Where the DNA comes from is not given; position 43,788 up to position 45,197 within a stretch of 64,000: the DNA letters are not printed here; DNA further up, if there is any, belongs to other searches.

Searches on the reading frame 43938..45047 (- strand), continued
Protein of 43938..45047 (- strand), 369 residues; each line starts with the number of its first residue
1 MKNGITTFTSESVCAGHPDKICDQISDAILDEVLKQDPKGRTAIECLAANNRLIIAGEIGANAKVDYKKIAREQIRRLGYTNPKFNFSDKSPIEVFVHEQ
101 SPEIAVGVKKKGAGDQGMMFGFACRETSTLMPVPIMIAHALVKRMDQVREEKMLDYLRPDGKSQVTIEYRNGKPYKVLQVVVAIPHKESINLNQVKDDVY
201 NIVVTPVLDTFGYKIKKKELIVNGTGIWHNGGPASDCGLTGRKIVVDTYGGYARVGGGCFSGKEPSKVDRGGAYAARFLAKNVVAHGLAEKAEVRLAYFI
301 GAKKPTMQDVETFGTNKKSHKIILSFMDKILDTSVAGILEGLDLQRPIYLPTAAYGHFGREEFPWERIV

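Call 40: find_encoding_contigs(protein=P0006, flank=500, max_places=2)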
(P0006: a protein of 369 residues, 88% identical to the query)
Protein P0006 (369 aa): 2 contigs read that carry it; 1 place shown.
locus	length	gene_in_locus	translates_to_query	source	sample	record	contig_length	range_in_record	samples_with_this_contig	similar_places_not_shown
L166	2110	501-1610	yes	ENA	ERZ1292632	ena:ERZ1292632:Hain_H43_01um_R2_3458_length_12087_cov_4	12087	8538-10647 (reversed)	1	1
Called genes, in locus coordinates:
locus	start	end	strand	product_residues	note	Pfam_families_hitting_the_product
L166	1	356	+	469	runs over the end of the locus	PF02878:PGM_PMM_I, PF02879:PGM_PMM_II, PF02880:PGM_PMM_III, PF00408:PGM_PMM_IV (weak)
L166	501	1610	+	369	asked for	PF00438:S-AdoMet_synt_N, PF02772:S-AdoMet_synt_M, PF02773:S-AdoMet_synt_C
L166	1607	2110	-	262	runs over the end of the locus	PF03372:Exo_endo_phos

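Call 41: find_encoding_contigs(protein=P0007, flank=500, max_places=2)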
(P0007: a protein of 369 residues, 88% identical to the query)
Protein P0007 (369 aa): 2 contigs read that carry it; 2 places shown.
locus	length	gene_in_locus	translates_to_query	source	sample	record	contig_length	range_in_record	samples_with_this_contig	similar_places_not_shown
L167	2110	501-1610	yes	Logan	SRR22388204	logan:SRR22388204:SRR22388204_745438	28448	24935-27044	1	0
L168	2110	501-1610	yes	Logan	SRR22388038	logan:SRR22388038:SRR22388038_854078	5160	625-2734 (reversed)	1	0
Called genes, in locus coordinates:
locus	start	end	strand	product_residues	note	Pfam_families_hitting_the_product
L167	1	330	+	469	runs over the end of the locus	PF02878:PGM_PMM_I, PF02879:PGM_PMM_II, PF02880:PGM_PMM_III, PF00408:PGM_PMM_IV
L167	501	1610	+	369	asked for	PF00438:S-AdoMet_synt_N, PF02772:S-AdoMet_synt_M, PF02773:S-AdoMet_synt_C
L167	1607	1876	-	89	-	PF00708:Acylphosphatase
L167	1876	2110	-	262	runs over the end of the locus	PF03372:Exo_endo_phos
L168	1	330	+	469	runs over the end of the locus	PF02878:PGM_PMM_I, PF02879:PGM_PMM_II, PF02880:PGM_PMM_III, PF00408:PGM_PMM_IV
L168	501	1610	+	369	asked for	PF00438:S-AdoMet_synt_N, PF02772:S-AdoMet_synt_M, PF02773:S-AdoMet_synt_C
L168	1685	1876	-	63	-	PF00708:Acylphosphatase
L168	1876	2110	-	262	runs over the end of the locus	PF03372:Exo_endo_phos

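Call 42: find_encoding_contigs(protein=P0008, flank=500, max_places=2)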
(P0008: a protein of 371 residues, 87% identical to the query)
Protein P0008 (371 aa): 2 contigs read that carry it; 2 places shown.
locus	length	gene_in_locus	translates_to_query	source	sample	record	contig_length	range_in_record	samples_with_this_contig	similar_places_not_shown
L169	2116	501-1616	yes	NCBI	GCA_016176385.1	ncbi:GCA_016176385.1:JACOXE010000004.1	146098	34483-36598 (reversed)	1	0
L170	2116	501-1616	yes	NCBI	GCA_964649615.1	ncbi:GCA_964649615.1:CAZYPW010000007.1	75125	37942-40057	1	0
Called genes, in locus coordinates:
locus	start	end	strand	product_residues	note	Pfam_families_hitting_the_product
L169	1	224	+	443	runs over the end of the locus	PF02878:PGM_PMM_I, PF02879:PGM_PMM_II, PF02880:PGM_PMM_III, PF00408:PGM_PMM_IV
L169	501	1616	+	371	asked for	PF00438:S-AdoMet_synt_N, PF02772:S-AdoMet_synt_M, PF02773:S-AdoMet_synt_C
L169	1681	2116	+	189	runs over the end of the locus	PF01966:HD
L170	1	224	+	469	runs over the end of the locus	PF02878:PGM_PMM_I, PF02879:PGM_PMM_II, PF02880:PGM_PMM_III, PF00408:PGM_PMM_IV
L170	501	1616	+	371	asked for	PF00438:S-AdoMet_synt_N, PF02772:S-AdoMet_synt_M, PF02773:S-AdoMet_synt_C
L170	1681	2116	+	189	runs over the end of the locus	PF01966:HD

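Call 44: find_encoding_contigs(protein=P0005, flank=500, max_places=1)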
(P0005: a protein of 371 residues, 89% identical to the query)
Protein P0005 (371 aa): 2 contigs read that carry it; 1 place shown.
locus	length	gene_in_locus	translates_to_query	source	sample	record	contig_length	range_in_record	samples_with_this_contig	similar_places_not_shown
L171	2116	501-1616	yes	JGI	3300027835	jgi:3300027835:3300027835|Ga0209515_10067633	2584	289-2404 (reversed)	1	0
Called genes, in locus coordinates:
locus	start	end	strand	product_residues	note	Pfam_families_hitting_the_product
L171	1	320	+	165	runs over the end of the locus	?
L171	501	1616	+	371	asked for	PF00438:S-AdoMet_synt_N, PF02772:S-AdoMet_synt_M, PF02773:S-AdoMet_synt_C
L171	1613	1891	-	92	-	PF00708:Acylphosphatase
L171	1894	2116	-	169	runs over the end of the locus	?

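Call 45: find_encoding_contigs(protein=P0009, flank=500, max_places=1)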
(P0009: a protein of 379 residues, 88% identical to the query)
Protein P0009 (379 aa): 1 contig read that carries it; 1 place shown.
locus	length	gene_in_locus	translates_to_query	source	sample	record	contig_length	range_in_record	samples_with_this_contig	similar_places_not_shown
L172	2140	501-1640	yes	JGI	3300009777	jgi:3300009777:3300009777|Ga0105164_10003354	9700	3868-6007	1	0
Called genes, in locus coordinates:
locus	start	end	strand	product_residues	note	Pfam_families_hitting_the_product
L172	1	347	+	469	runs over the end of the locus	PF02878:PGM_PMM_I, PF02879:PGM_PMM_II, PF02880:PGM_PMM_III, PF00408:PGM_PMM_IV (weak)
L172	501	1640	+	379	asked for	PF00438:S-AdoMet_synt_N, PF02772:S-AdoMet_synt_M, PF02773:S-AdoMet_synt_C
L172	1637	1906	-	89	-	PF00708:Acylphosphatase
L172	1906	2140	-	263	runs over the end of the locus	PF03372:Exo_endo_phos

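Call 46: find_encoding_contigs(protein=P0011, flank=500, max_places=1)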
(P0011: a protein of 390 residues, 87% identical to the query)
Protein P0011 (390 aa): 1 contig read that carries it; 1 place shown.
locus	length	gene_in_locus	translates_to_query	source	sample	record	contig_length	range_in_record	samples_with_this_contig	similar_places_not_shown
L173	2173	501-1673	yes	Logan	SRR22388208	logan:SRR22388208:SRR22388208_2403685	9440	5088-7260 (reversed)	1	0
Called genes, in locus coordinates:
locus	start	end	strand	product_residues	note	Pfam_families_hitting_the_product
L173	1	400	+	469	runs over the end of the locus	PF02878:PGM_PMM_I, PF02879:PGM_PMM_II, PF02880:PGM_PMM_III, PF00408:PGM_PMM_IV (weak)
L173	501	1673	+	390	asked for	PF00438:S-AdoMet_synt_N, PF02772:S-AdoMet_synt_M, PF02773:S-AdoMet_synt_C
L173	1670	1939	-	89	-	PF00708:Acylphosphatase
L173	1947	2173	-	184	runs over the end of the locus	PF00578:AhpC-TSA, PF08534:Redoxin, PF13098:Thioredoxin_2 (faint), PF13905:Thioredoxin_8 (weak)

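Call 47: find_encoding_contigs(protein=P0004, flank=500, max_places=1)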
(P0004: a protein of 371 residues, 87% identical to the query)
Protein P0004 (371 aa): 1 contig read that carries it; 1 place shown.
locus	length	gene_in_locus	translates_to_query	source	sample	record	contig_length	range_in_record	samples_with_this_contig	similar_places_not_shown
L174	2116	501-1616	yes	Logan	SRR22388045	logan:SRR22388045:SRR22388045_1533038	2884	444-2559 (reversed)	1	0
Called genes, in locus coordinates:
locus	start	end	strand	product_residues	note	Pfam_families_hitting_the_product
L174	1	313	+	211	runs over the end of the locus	?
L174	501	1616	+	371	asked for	PF00438:S-AdoMet_synt_N, PF02772:S-AdoMet_synt_M, PF02773:S-AdoMet_synt_C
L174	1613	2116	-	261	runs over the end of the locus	PF03372:Exo_endo_phos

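Call 48: find_encoding_contigs(protein=P0015, flank=500, max_places=1)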
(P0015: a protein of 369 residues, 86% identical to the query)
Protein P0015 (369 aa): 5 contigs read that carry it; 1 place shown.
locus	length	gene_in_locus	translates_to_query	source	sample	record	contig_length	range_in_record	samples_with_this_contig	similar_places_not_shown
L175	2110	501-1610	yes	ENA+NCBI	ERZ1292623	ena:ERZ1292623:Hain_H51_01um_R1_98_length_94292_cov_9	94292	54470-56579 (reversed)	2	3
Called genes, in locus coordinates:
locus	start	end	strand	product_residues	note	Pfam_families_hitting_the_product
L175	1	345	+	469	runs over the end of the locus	PF02878:PGM_PMM_I, PF02879:PGM_PMM_II, PF02880:PGM_PMM_III, PF00408:PGM_PMM_IV (weak)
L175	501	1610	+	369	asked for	PF00438:S-AdoMet_synt_N, PF02772:S-AdoMet_synt_M, PF02773:S-AdoMet_synt_C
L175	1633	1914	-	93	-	PF00708:Acylphosphatase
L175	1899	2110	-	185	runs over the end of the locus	PF00578:AhpC-TSA, PF08534:Redoxin, PF13905:Thioredoxin_8 (weak)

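Call 49: find_encoding_contigs(protein=P0012, flank=500, max_places=1)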
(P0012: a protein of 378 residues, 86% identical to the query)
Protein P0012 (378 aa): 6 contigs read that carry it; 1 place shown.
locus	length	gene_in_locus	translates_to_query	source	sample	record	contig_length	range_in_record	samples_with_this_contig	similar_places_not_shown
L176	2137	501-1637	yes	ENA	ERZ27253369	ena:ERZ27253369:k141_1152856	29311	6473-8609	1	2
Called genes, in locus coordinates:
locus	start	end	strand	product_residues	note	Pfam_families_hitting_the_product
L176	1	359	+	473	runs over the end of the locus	PF02878:PGM_PMM_I, PF02879:PGM_PMM_II, PF02880:PGM_PMM_III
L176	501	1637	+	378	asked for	PF00438:S-AdoMet_synt_N, PF02772:S-AdoMet_synt_M, PF02773:S-AdoMet_synt_C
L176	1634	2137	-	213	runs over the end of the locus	PF03372:Exo_endo_phos (weak)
